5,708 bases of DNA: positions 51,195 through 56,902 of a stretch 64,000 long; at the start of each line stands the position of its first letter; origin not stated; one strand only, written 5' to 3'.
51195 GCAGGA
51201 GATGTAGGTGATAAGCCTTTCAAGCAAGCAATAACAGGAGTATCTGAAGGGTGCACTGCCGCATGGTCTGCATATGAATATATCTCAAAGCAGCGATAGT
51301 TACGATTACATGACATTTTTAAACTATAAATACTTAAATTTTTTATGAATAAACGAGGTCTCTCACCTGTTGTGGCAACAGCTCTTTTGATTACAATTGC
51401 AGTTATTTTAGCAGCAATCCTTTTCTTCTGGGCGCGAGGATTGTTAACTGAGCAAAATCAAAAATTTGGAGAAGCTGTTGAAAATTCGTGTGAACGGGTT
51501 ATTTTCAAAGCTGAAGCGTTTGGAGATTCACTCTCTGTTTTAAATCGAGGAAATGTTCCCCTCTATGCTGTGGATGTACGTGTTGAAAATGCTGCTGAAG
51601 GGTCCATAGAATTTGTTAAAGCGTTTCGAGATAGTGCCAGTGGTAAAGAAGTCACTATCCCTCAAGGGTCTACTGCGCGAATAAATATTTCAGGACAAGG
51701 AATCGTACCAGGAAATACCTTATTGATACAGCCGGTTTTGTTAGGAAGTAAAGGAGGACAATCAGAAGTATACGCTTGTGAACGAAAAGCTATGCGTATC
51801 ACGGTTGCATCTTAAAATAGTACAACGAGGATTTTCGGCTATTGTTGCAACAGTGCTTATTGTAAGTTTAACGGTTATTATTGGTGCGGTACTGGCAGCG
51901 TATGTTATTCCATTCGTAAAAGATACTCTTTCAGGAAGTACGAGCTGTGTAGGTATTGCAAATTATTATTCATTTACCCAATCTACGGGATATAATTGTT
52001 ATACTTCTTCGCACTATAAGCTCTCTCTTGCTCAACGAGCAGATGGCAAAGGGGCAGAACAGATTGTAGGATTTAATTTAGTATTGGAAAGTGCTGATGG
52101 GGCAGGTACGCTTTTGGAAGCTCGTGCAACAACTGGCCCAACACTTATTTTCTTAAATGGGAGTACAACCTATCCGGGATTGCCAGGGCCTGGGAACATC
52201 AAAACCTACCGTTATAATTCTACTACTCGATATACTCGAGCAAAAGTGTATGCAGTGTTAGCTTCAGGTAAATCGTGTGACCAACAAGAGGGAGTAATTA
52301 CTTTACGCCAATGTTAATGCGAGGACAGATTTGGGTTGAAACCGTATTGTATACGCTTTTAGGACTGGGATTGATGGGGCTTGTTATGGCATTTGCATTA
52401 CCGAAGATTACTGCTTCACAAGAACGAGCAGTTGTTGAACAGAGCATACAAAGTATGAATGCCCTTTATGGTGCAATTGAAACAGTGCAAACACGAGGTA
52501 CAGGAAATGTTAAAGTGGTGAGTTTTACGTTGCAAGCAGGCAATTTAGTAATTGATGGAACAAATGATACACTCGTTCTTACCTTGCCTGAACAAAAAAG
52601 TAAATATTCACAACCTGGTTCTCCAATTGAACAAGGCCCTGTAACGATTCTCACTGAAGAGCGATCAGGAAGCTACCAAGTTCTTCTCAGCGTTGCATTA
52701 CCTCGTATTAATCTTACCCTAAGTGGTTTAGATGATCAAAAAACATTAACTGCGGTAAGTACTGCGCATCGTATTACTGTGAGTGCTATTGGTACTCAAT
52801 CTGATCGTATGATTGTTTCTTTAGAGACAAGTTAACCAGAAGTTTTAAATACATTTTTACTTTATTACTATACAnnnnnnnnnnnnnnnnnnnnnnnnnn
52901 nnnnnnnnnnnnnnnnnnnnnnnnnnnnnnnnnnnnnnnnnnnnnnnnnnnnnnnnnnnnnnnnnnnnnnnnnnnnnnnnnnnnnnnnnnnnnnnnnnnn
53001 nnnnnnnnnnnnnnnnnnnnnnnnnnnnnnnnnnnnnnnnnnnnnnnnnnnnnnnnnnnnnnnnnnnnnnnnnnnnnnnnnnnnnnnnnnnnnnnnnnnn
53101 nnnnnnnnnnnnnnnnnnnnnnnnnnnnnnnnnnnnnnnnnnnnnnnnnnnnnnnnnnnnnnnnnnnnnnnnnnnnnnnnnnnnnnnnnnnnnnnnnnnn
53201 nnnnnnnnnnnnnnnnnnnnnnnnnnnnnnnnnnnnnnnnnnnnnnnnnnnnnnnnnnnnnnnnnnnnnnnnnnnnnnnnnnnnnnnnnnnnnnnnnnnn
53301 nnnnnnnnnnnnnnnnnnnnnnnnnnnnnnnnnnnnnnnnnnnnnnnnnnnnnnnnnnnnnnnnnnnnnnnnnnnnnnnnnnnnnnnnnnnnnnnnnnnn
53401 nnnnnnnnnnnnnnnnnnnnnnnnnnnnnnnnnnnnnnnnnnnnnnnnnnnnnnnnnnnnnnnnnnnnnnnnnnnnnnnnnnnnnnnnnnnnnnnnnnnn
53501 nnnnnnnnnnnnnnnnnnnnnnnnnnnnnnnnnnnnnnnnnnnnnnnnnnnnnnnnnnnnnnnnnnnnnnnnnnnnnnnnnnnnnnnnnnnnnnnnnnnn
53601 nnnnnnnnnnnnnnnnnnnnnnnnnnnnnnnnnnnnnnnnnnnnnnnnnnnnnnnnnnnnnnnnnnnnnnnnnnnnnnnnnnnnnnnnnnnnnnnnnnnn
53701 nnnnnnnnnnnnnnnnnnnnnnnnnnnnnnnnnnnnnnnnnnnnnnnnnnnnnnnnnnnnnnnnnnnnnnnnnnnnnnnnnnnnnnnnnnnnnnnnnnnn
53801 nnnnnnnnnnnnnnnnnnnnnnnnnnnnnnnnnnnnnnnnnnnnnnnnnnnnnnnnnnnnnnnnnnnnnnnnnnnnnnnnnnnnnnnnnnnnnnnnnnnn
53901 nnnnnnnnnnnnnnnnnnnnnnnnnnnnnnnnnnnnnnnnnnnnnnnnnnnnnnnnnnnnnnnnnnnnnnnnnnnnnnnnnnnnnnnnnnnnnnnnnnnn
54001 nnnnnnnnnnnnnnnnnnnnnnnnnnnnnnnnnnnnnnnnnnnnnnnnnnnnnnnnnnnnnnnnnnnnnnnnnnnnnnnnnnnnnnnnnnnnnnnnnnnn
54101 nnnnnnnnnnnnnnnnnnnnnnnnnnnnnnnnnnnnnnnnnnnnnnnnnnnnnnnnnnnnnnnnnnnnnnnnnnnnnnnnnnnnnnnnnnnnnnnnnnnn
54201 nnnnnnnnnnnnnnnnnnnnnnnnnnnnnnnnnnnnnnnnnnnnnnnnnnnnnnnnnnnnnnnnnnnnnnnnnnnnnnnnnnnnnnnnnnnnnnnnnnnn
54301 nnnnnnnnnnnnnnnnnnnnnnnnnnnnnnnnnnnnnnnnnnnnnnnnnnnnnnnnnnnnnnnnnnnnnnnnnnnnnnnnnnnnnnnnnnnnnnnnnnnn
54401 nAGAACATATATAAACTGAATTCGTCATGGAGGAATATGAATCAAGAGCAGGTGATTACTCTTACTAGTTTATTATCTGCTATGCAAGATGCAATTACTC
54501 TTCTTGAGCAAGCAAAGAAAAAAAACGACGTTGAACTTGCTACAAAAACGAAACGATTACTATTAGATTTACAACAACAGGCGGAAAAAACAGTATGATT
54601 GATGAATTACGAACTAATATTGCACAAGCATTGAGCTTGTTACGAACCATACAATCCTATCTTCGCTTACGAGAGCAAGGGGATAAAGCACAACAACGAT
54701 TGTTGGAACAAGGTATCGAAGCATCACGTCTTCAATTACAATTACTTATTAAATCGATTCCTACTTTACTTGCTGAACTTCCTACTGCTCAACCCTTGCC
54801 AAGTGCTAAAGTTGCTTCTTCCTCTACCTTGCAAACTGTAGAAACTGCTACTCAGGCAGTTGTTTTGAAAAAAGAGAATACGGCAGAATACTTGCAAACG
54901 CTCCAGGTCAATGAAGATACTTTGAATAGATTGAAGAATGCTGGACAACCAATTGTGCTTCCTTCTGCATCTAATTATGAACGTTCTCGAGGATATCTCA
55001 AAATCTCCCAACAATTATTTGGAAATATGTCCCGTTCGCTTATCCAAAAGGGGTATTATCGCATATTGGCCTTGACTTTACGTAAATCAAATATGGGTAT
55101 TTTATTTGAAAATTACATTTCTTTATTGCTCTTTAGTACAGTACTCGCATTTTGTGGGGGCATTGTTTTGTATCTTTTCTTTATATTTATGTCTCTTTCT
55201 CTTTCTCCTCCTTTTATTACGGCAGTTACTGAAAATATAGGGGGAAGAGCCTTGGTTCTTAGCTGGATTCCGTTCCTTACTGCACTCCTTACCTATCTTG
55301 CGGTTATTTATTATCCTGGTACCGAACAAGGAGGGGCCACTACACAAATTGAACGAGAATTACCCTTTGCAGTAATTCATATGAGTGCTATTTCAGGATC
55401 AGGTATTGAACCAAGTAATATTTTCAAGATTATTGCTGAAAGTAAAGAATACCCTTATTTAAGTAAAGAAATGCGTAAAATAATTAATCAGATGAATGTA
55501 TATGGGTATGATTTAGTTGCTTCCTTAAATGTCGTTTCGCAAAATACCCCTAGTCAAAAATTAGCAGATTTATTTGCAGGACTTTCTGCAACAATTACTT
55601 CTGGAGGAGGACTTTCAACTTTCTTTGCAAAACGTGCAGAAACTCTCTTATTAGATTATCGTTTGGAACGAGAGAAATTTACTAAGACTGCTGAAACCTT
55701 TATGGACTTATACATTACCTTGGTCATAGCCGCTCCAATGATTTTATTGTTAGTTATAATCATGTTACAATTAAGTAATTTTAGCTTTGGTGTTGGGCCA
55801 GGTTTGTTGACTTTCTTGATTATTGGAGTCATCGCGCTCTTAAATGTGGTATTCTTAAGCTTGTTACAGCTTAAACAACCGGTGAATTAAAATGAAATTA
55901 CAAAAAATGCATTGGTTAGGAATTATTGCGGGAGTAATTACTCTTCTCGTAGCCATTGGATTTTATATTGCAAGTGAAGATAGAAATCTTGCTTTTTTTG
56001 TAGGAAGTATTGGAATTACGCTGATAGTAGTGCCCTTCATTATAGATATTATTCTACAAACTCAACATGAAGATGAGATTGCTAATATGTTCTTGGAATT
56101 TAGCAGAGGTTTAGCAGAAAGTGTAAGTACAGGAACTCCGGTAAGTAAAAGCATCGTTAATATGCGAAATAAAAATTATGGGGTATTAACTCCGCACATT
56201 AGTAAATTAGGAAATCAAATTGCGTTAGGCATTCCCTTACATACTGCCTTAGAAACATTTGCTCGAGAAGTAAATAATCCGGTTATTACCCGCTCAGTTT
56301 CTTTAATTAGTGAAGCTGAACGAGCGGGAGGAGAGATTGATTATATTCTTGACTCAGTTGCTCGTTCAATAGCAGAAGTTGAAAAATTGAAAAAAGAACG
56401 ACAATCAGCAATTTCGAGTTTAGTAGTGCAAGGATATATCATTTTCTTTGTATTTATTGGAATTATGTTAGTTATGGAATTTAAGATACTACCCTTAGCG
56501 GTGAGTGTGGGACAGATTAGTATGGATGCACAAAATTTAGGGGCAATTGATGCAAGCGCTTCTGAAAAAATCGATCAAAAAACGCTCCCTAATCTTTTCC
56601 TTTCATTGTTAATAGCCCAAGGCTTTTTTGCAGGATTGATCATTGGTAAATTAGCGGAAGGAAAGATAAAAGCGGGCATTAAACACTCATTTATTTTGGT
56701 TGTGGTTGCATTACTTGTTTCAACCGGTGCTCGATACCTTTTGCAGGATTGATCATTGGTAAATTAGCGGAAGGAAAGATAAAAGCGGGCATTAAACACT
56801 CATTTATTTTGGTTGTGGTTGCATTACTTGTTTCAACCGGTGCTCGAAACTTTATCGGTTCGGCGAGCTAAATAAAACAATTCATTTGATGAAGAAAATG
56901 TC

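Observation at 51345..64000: Compact type IV pilus-like locus coupled to giant LamG/glycine-rich surface proteins: a candidate host-attachment apparatus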

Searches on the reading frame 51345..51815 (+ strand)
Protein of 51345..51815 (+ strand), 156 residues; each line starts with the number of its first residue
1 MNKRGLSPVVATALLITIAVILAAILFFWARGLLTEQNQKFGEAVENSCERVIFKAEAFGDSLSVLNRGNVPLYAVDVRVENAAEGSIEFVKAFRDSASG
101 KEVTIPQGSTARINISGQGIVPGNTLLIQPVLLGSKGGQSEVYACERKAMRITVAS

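Call 6: search_protein_families(library=pfam, max_evalue=0.1, proteins=[window:51345-51815:+])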
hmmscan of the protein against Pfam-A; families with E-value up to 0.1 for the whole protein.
window:51345-51815:+ (156 aa): 3 families
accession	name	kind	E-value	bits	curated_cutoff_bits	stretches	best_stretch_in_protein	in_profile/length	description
PF07790.16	Pilin_N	-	7.3e-05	24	25.2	1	4-39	1-35/78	Archaeal Type IV pilin, N-terminal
PF23928.1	DUF7266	-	0.0048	17.1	27.6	1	1-53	1-51/145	Family of unknown function (DUF7266)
PF01701.23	PSI_PsaJ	-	0.027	15.4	22.4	1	6-25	10-29/37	Photosystem I reaction centre subunit IX / PsaJ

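Call 9: search_protein_families(library=ncbifam, max_evalue=0.01, proteins=[window:51345-51815:+])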
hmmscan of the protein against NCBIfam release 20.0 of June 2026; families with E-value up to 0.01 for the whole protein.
window:51345-51815:+ (156 aa): 2 families
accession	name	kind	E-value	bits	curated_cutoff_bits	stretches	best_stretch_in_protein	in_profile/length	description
NF046073.1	UpsA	equivalog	3.8e-09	36.8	130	1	3-93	1-82/136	pilin subunit UpsA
TIGR02537.2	arch_flag_Nterm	domain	6.7e-08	31.9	20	1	2-30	1-29/33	archaellin/type IV pilin N-terminal domain-containing protein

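Call 55: search_protein_families(library=phrogs, max_evalue=0.01, proteins=[window:51345-51815:+])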
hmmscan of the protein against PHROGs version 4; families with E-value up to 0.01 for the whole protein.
window:51345-51815:+ (156 aa): 0 families

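Call 82: search_solved_structures(query=A4, max_evalue=1)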
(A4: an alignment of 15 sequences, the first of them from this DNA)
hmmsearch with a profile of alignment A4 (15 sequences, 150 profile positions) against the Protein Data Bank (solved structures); distinct sequences matched with E-value up to 1: 21.
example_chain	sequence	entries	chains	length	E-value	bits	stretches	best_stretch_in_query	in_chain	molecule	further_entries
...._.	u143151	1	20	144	1.8e-12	50.8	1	3-113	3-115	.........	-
8gi2_A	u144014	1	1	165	0.00022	24.5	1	4-28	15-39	Natrinema pilin, PilA2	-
9myg_A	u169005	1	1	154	0.0046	20.3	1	4-30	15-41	Archaeal Type IV pilin N-terminal domain-containing protein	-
5kyh_A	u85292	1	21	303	0.0081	19.5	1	8-35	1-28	Iho670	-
3j1r_A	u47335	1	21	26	0.011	19.1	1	8-31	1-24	archaeal adhesion filament core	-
8rey_M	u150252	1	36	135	0.061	16.6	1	8-29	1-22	Flagellin-like protein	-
5uqc_A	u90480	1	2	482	0.22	14.8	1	57-113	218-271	Dihydropyrimidinase-related protein 2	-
7u5k_A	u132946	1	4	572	0.24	14.7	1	57-113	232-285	Dihydropyrimidinase-related protein 2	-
5x1c_A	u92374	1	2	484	0.26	14.6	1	57-113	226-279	Dihydropyrimidinase-related protein 2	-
2gse_A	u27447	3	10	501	0.27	14.5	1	57-113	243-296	Dihydropyrimidinase-related protein 2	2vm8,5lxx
5mle_C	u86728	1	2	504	0.27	14.5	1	57-113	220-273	Dihydropyrimidinase-related protein 2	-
5mkv_A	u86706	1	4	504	0.27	14.5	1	57-113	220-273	Dihydropyrimidinase-related protein 2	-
9c4e_A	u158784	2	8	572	0.28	14.5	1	57-113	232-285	Dihydropyrimidinase-related protein 2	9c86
5x1a_A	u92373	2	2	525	0.29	14.5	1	57-113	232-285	Dihydropyrimidinase-related protein 2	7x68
5yza_A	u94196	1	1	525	0.29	14.5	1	57-113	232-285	Dihydropyrimidinase-related protein 2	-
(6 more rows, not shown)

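Call 86: search_solved_structures(query=window:51345-51815:+, max_evalue=1, show_alignments=1)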
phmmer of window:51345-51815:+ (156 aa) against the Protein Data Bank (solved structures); distinct sequences matched with E-value up to 1: 6.
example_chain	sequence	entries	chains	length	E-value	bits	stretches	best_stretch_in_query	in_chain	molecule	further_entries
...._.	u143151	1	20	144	2.9e-06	30.6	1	1-85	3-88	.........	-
7txi_A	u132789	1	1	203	0.01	19.1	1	3-86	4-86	Probable flagellin 1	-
9myg_A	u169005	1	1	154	0.15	15.3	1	2-61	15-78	Archaeal Type IV pilin N-terminal domain-containing protein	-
5kyh_A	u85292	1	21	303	0.19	15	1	7-35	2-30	Iho670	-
3j1r_A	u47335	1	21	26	0.23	14.7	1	6-30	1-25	archaeal adhesion filament core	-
6iu3_A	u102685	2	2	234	0.45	13.8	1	8-65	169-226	VIT1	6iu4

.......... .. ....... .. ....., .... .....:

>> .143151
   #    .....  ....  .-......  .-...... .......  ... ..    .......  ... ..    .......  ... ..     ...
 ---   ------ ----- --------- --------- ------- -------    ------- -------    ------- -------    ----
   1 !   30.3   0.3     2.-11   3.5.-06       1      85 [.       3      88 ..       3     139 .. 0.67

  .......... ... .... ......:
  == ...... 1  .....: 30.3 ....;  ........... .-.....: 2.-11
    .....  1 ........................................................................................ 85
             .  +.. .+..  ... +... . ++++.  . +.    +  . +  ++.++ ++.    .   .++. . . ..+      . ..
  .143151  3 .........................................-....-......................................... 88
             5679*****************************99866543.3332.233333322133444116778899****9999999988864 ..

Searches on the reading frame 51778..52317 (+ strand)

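Call 6: search_protein_families(library=pfam, max_evalue=0.1, proteins=[window:51778-52317:+])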
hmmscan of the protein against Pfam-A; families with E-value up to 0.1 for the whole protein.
window:51778-52317:+ (179 aa): 1 family
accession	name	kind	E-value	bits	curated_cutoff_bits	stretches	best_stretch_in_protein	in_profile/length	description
PF07790.16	Pilin_N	-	0.00032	21.9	25.2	1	18-48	2-31/78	Archaeal Type IV pilin, N-terminal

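Call 9: search_protein_families(library=ncbifam, max_evalue=0.01, proteins=[window:51778-52317:+])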
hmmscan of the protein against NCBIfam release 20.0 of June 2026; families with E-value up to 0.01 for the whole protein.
window:51778-52317:+ (179 aa): 2 families
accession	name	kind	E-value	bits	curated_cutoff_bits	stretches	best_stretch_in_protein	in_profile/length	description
NF046073.1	UpsA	equivalog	0.00033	20.8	130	1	17-46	2-31/136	pilin subunit UpsA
TIGR02537.2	arch_flag_Nterm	domain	0.0036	16.8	20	1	17-43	3-29/33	archaellin/type IV pilin N-terminal domain-containing protein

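Call 55: search_protein_families(library=phrogs, max_evalue=0.01, proteins=[window:51805-52317:+])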
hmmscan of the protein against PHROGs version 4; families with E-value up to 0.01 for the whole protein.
window:51805-52317:+ (170 aa): 2 families
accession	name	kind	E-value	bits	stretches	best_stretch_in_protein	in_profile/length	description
phrog_32528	-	unknown function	0.0026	18.9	1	7-60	19-72/148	-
phrog_16897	-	unknown function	0.0066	17.6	1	8-35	16-43/167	-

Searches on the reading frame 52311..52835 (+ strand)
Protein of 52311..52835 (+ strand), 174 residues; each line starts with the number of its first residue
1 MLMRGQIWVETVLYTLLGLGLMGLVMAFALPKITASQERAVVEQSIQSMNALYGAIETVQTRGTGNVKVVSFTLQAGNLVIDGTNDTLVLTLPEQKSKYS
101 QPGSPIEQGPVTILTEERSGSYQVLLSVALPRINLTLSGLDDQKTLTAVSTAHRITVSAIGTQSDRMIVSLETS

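Call 6: search_protein_families(library=pfam, max_evalue=0.1, proteins=[window:52311-52835:+])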
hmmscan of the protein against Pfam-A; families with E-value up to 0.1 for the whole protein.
window:52311-52835:+ (174 aa): 0 families

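Call 9: search_protein_families(library=ncbifam, max_evalue=0.01, proteins=[window:52311-52835:+])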
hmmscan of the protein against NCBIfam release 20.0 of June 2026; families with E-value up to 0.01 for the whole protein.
window:52311-52835:+ (174 aa): 1 family
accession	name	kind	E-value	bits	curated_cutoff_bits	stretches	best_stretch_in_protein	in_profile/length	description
NF041013.1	T4P_ComGE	equivalog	0.00043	20.3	49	1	15-68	11-65/83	competence type IV pilus minor pilin ComGE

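Call 55: search_protein_families(library=phrogs, max_evalue=0.01, proteins=[window:52311-52835:+])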
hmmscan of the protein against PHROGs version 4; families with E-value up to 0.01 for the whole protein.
window:52311-52835:+ (174 aa): 0 families

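Call 83: search_solved_structures(query=A5, max_evalue=1)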
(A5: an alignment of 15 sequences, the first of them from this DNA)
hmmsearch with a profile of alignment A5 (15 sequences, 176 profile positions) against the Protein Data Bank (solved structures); distinct sequences matched with E-value up to 1: 13.
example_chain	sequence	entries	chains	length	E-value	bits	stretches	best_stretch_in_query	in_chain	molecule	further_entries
9fqr_Xx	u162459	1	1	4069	0.0066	19.4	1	21-70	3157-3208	putative malate dehydrogenase 1B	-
8j07_g3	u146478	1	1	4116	0.012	18.6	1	21-70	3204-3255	Dynein axonemal heavy chain 3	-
9egp_A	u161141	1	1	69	0.012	18.6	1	13-60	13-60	Geopilin domain 1 protein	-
2m7g_A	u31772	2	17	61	0.034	17.1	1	14-60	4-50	Geopilin domain 1 protein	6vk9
7tgg_A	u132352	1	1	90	0.088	15.8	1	14-60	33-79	Geopilin domain 1 protein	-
36rp_G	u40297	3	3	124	0.13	15.2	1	61-123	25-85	DNA-directed RNA polymerase subunit Rpo8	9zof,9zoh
7ok0_G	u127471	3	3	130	0.15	15.1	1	61-123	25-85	DNA-directed RNA polymerase, subunit G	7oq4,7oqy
2mu4_A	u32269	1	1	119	0.17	14.9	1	116-167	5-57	flpp3Sol_2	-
9nlt_B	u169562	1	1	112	0.22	14.5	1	120-167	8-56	DUF3568 family protein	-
6pny_A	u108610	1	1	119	0.24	14.4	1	119-167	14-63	Flpp3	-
8tob_GA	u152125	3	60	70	0.3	14.1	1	16-64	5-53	Fimbrial protein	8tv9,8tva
8glv_Me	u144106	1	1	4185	0.46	13.4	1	22-68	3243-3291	AAA+ ATPase domain-containing protein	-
1oqw_A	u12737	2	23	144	0.92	12.5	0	16-64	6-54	Fimbrial protein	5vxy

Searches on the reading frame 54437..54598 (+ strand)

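Call 6: search_protein_families(library=pfam, max_evalue=0.1, proteins=[window:54437-54598:+])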
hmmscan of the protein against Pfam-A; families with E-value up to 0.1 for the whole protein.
window:54437-54598:+ (53 aa): 1 family
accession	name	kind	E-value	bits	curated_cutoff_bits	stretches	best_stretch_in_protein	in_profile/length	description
PF09454.15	Vps23_core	-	0.005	17.2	26.8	1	3-37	10-44/64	Vps23 core domain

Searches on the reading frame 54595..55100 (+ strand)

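Call 71: search_protein_families(library=pfam, max_evalue=1, proteins=[window:54595-55100:+])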
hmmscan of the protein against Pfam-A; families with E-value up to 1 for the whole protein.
window:54595-55100:+ (168 aa): 1 family
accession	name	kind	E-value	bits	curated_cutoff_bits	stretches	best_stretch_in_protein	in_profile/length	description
PF01424.28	R3H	-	0.048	14.1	26.8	1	103-131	4-32/60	R3H domain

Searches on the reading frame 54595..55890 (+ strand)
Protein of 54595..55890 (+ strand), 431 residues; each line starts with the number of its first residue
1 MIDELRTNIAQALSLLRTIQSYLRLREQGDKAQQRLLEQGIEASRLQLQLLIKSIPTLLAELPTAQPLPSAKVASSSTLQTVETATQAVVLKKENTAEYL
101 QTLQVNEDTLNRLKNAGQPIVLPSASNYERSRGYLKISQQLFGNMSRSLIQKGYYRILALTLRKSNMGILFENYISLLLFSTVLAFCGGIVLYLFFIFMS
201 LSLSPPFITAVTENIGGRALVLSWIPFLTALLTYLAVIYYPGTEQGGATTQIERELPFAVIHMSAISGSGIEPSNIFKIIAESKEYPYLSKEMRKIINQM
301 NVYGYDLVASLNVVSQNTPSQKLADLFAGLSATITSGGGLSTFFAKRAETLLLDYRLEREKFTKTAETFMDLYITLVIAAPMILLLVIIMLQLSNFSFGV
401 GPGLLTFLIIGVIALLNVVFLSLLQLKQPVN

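Call 6: search_protein_families(library=pfam, max_evalue=0.1, proteins=[window:54595-55890:+])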
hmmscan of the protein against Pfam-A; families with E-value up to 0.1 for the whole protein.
window:54595-55890:+ (431 aa): 2 families
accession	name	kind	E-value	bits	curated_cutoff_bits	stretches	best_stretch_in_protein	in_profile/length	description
PF00482.28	T2SSF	-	4.4e-16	59.4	25.2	1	262-387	4-124/125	Type II secretion system (T2SS), protein F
PF01424.28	R3H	-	0.061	13.8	26.8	0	103-130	4-31/60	R3H domain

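Call 9: search_protein_families(library=ncbifam, max_evalue=0.01, proteins=[window:54595-55890:+])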
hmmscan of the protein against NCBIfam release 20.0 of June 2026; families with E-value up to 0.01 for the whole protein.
window:54595-55890:+ (431 aa): 5 families
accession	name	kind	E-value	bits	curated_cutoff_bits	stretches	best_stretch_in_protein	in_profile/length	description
NF004704.2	PRK06041.1-2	equivalog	3.4e-28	98.7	550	1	219-429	42-248/555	archaellar assembly protein ArlJ/FlaJ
NF004705.1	PRK06041.1-3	equivalog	9.4e-19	67.7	400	1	251-421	2-167/465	archaellar assembly protein ArlJ/FlaJ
NF004703.2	PRK06041.1-1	equivalog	1.5e-15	56.6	570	1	249-421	33-204/525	archaellar assembly protein ArlJ/FlaJ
NF046075.1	UpsF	equivalog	1.7e-10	40.3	400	1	193-395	33-228/484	membrane pilin protein UpsF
NF053673.1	bindosome_BasF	exception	1e-07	30.9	1300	1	220-398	166-347/656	bindosome assembly system membrane anchoring protein BasF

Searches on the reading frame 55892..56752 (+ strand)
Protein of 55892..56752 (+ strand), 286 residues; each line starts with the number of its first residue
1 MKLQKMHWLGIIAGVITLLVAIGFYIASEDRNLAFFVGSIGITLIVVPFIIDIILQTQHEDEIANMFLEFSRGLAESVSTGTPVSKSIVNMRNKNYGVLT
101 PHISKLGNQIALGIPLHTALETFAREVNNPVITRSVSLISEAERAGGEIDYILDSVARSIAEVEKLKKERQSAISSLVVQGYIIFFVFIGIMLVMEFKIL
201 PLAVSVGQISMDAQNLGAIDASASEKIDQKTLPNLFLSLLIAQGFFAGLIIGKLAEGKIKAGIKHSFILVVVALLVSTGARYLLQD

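Call 6: search_protein_families(library=pfam, max_evalue=0.1, proteins=[window:55892-56752:+])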
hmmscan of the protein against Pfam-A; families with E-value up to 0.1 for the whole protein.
window:55892-56752:+ (286 aa): 4 families
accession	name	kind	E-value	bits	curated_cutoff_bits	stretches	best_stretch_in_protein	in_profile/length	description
PF00482.28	T2SSF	-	1.5e-15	57.7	25.2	1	70-195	1-123/125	Type II secretion system (T2SS), protein F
PF03779.20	SPW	-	0.021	15.7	31.5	1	5-53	26-73/93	SPW repeat domain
PF13858.11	DUF4199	-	0.057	14.3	32.3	1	10-77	3-70/165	Protein of unknown function (DUF4199)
PF01037.27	AsnC_trans_reg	-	0.093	13.1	25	0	136-170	21-55/73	Lrp/AsnC ligand binding domain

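Call 9: search_protein_families(library=ncbifam, max_evalue=0.01, proteins=[window:55892-56752:+])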
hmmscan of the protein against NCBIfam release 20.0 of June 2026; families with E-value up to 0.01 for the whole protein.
window:55892-56752:+ (286 aa): 5 families
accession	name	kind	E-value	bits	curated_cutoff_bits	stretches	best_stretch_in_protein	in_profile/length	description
NF004704.2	PRK06041.1-2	equivalog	4.5e-18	65.3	550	1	2-284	265-550/555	archaellar assembly protein ArlJ/FlaJ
NF004705.1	PRK06041.1-3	equivalog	2.5e-14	53.1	400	1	14-280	195-454/465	archaellar assembly protein ArlJ/FlaJ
NF004703.2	PRK06041.1-1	equivalog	6.2e-07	28.1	570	1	16-226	242-444/525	archaellar assembly protein ArlJ/FlaJ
NF046075.1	UpsF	equivalog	2.2e-05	23.4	400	1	36-208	282-437/484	membrane pilin protein UpsF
TIGR04370.1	glyco_rpt_poly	subfamily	0.0031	16.6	40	1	162-279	70-185/396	oligosaccharide repeat unit polymerase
